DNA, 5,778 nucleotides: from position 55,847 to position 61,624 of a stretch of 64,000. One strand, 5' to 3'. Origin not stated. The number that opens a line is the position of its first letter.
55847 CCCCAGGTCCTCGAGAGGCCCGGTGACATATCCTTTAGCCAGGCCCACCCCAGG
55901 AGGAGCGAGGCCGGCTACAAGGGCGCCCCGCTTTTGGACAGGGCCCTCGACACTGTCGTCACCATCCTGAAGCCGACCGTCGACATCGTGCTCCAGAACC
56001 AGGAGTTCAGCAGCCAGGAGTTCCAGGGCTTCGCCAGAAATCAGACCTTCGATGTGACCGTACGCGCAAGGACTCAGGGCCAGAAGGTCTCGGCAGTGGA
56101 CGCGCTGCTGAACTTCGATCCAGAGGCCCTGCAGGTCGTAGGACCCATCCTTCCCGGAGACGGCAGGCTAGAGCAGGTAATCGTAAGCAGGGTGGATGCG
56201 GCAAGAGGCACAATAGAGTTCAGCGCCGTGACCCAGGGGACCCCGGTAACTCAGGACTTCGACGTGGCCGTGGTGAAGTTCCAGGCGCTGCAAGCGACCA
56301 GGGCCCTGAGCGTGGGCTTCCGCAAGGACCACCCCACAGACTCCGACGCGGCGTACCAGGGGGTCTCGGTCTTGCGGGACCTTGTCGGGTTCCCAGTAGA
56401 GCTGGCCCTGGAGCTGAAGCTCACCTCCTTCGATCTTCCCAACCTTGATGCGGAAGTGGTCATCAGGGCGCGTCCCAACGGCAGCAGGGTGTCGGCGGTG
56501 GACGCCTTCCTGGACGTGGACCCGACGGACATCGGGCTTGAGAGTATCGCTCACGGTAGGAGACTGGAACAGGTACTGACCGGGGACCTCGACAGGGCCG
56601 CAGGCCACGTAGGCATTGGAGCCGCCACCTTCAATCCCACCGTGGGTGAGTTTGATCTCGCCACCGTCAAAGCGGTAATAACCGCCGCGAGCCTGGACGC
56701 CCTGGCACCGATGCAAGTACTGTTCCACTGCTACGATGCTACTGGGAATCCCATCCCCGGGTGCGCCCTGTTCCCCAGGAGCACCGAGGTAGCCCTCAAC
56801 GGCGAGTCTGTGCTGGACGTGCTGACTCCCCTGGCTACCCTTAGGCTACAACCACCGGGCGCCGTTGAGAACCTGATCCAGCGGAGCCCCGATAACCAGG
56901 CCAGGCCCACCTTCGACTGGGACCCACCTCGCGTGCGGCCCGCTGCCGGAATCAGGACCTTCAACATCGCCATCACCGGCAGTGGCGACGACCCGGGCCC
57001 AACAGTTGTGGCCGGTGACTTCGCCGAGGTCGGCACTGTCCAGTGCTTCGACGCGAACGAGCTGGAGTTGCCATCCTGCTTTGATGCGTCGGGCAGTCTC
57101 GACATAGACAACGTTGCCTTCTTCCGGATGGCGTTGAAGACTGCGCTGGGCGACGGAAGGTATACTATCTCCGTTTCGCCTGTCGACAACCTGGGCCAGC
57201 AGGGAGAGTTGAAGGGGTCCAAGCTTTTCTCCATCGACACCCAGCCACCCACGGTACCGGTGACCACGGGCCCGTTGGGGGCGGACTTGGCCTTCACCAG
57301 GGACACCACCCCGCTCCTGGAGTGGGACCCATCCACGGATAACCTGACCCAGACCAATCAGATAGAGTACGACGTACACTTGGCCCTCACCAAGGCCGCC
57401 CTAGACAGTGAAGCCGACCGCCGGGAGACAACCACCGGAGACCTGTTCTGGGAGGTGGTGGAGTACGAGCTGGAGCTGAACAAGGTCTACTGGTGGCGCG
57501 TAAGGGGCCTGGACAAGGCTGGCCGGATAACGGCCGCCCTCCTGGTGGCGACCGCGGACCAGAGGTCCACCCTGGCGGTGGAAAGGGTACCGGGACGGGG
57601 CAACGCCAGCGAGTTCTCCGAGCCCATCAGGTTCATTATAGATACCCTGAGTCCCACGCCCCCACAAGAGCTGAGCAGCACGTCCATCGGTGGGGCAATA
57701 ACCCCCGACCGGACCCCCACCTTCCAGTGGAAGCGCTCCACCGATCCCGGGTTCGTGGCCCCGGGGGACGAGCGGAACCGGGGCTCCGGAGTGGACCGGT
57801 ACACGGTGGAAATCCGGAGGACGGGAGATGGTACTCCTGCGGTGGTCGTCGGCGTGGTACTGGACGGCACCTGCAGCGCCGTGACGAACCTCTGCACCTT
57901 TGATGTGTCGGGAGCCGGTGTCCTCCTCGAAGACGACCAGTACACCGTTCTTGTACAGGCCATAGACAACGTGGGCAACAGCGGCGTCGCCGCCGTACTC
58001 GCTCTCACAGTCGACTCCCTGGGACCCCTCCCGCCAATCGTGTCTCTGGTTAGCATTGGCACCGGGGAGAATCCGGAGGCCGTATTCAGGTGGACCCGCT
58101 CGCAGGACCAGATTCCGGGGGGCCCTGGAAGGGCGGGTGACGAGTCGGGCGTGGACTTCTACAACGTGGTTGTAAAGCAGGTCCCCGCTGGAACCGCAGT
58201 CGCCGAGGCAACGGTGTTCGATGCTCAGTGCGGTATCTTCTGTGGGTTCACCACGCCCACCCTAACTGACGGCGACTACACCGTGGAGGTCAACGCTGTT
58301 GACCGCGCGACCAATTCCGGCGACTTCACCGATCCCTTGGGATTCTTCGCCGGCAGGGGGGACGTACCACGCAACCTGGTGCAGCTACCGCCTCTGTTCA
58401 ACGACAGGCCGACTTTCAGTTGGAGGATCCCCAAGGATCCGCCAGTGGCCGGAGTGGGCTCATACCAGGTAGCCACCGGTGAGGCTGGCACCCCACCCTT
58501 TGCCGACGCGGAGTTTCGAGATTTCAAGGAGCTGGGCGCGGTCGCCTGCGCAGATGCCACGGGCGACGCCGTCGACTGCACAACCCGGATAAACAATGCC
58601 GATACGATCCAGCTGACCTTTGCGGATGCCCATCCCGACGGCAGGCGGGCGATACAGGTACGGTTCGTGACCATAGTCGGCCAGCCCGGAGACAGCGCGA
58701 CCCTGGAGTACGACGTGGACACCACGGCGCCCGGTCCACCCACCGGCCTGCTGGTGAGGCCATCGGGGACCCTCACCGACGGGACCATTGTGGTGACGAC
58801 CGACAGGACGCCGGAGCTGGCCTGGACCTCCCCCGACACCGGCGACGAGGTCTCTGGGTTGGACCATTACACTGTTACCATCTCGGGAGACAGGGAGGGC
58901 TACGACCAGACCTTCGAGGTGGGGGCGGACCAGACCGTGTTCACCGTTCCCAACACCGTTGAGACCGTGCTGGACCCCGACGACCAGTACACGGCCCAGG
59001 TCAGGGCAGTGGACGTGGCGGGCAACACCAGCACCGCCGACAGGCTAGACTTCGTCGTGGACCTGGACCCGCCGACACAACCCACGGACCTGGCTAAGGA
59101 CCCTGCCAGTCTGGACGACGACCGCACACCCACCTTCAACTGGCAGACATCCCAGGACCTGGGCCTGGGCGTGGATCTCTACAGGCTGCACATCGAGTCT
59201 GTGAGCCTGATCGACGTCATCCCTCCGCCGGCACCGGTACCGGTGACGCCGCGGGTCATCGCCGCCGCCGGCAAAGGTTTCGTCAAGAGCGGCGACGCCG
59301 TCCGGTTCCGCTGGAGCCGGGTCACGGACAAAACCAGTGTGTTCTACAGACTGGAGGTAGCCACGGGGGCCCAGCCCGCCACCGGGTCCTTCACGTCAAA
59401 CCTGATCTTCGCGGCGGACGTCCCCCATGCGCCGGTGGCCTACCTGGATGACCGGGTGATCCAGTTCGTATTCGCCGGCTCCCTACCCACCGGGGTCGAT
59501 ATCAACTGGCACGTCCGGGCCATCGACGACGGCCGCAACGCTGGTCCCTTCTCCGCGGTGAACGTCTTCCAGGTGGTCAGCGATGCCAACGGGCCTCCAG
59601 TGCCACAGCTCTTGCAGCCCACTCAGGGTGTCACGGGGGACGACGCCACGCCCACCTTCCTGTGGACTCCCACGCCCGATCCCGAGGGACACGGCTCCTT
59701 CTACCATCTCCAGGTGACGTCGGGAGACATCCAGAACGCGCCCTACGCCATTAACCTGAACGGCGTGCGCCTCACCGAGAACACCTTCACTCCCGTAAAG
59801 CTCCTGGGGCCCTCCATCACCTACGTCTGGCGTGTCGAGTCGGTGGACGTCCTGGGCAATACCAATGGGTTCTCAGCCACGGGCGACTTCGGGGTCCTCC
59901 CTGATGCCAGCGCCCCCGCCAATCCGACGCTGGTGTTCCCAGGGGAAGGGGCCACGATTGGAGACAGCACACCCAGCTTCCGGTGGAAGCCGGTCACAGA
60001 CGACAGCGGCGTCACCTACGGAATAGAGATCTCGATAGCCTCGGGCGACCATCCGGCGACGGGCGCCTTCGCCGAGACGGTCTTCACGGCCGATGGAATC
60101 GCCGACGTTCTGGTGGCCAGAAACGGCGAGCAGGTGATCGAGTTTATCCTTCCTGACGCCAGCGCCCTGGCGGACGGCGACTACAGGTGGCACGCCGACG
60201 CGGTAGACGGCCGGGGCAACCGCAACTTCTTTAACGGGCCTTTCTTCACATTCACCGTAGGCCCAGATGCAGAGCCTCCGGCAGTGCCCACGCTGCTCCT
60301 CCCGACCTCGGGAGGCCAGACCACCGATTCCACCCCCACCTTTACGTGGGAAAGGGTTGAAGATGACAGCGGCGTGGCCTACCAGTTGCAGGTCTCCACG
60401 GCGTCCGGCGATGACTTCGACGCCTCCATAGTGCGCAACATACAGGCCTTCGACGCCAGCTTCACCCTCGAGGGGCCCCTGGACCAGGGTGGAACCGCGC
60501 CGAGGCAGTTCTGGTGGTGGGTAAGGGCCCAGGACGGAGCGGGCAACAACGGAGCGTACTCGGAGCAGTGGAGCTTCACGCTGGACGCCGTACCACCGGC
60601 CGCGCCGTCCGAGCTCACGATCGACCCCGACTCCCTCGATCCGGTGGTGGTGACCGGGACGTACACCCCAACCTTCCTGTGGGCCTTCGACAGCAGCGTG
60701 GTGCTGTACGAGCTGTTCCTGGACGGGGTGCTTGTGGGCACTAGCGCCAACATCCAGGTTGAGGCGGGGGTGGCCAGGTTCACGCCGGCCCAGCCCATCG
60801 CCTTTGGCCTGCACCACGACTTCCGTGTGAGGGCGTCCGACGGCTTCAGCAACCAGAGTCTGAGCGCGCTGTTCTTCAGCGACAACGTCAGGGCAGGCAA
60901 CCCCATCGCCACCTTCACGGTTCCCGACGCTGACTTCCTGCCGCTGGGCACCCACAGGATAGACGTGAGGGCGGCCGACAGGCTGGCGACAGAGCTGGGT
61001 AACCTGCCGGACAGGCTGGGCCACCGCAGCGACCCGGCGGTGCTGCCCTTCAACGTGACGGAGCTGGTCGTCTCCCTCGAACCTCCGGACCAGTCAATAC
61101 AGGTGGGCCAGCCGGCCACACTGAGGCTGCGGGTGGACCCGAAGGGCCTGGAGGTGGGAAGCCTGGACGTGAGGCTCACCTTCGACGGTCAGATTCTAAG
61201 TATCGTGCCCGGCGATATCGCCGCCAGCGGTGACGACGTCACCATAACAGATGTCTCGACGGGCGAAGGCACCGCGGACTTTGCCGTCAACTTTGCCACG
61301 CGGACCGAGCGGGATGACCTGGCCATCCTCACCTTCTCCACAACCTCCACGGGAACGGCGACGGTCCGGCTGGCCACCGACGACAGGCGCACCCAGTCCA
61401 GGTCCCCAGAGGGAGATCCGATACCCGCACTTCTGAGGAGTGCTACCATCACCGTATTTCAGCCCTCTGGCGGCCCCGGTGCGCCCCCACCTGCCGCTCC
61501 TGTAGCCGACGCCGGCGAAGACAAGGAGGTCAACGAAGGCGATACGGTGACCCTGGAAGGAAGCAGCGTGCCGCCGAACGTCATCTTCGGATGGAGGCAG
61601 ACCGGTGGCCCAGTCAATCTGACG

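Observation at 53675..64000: Giant open-ended ORF (more than 3,440 codons) missing from the supplied ORF track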

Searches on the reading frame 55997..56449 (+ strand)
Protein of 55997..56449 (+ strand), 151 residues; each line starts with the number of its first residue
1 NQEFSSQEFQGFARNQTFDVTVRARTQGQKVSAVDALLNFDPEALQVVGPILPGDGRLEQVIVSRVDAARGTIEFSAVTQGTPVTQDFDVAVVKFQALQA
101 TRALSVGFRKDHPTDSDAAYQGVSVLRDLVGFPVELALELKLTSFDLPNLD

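Call 19: search_protein_families(library=pfam, proteins=[window:55997-56449:+], max_evalue=1)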
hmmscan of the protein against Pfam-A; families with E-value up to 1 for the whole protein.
window:55997-56449:+ (151 aa): 1 family
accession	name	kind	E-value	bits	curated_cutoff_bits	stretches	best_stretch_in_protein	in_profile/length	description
PF00963.24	Cohesin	-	1.1e-08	35.8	24.1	1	13-117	11-122/139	Cohesin domain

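Call 102: search_solved_structures(query=A6, max_evalue=0.1)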
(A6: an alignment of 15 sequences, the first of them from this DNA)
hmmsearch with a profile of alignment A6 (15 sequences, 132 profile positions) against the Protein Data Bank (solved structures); distinct sequences matched with E-value up to 0.1: 2.
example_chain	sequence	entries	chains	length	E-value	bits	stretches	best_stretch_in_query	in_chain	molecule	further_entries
1g1k_A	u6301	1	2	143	0.011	18.8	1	6-109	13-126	SCAFFOLDING PROTEIN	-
2vn5_A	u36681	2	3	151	0.016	18.2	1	6-109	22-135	SCAFFOLDING PROTEIN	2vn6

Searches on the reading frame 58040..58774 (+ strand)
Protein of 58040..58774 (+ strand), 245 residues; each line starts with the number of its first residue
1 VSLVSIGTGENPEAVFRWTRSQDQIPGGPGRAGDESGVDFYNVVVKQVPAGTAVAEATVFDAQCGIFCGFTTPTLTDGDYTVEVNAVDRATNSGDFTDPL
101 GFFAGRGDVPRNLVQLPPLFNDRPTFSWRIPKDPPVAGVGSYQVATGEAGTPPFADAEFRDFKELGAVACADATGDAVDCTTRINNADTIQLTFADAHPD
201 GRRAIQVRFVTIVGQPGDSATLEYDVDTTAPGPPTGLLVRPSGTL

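Call 33: find_related_loci(query=A2, collection=genome_contigs, flank=10000)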
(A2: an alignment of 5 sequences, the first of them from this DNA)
Query A2 (245 aa) in genome_contigs; peptide patterns used: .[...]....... (x = any residue, [..] = any of these).
22 stretches matched a pattern; 1 encode a relative of the query (tblastn E <= 1e-3); 1 distinct loci.
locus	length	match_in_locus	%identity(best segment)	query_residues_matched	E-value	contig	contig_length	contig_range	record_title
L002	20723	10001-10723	34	13-239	1e-22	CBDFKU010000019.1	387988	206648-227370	MAG: Dehalococcoidia bacterium isolate a7bf128d-a2e1-49ec-b4e9-dcd6821f012d genome assembly, contig: contig_19, whole ge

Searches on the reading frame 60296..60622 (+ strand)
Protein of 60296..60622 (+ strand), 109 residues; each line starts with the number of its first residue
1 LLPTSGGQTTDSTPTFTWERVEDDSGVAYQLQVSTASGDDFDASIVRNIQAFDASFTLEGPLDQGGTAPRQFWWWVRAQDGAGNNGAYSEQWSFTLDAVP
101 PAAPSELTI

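Call 105: search_solved_structures(query=A7, max_evalue=0.1)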
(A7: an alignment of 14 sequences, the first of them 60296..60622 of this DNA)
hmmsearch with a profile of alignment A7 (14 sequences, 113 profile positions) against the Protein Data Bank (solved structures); distinct sequences matched with E-value up to 0.1: 10.
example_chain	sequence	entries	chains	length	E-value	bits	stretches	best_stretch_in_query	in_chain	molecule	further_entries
2yn3_A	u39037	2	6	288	4.7e-08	36.7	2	42-108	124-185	PUTATIVE INNER MEMBRANE PROTEIN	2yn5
7uwv_A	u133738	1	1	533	0.0015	22.1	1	33-100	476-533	CBM74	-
7uwu_A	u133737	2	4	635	0.0021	21.7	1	33-100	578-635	Starch Adherence System protein 6 (Sas6)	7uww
8odz_D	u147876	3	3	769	0.019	18.6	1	40-111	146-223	Interleukin-12 receptor subunit beta-2,Calmodulin-1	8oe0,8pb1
9e7m_Ja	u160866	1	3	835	0.027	18.1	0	51-110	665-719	Tip attachment protein J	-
8iyk_J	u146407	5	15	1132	0.041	17.5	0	51-110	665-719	Tip attachment protein J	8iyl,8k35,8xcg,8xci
6cgb_A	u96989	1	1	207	0.045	17.4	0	34-101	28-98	Cadherin-11, Cadherin-6 chimera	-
6tpv_A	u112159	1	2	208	0.046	17.4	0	9-41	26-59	Receptor-type tyrosine-protein phosphatase F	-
6cgs_A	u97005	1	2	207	0.061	17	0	65-100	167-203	Cadherin-7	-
1k85_A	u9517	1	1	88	0.078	16.6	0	10-91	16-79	CHITINASE A1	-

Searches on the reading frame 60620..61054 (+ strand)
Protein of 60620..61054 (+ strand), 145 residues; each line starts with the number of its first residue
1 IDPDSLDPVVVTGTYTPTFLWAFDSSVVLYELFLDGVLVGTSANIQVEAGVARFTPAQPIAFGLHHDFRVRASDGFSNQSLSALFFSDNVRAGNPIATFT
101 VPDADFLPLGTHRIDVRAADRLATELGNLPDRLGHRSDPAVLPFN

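Call 19: search_protein_families(library=pfam, proteins=[window:60620-61054:+], max_evalue=1)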
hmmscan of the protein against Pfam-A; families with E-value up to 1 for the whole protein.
window:60620-61054:+ (145 aa): 0 families

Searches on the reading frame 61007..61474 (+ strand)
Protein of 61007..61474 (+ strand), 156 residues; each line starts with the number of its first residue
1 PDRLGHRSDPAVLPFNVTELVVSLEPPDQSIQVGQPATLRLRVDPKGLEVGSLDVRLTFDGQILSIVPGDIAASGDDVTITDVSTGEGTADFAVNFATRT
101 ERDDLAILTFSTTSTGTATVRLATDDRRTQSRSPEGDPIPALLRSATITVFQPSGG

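Call 19: search_protein_families(library=pfam, proteins=[window:61007-61474:+], max_evalue=1)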
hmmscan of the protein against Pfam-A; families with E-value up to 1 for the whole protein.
window:61007-61474:+ (156 aa): 1 family
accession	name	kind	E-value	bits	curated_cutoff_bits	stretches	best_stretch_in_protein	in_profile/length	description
PF00963.24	Cohesin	-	0.0011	19.6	24.1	1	30-130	9-119/139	Cohesin domain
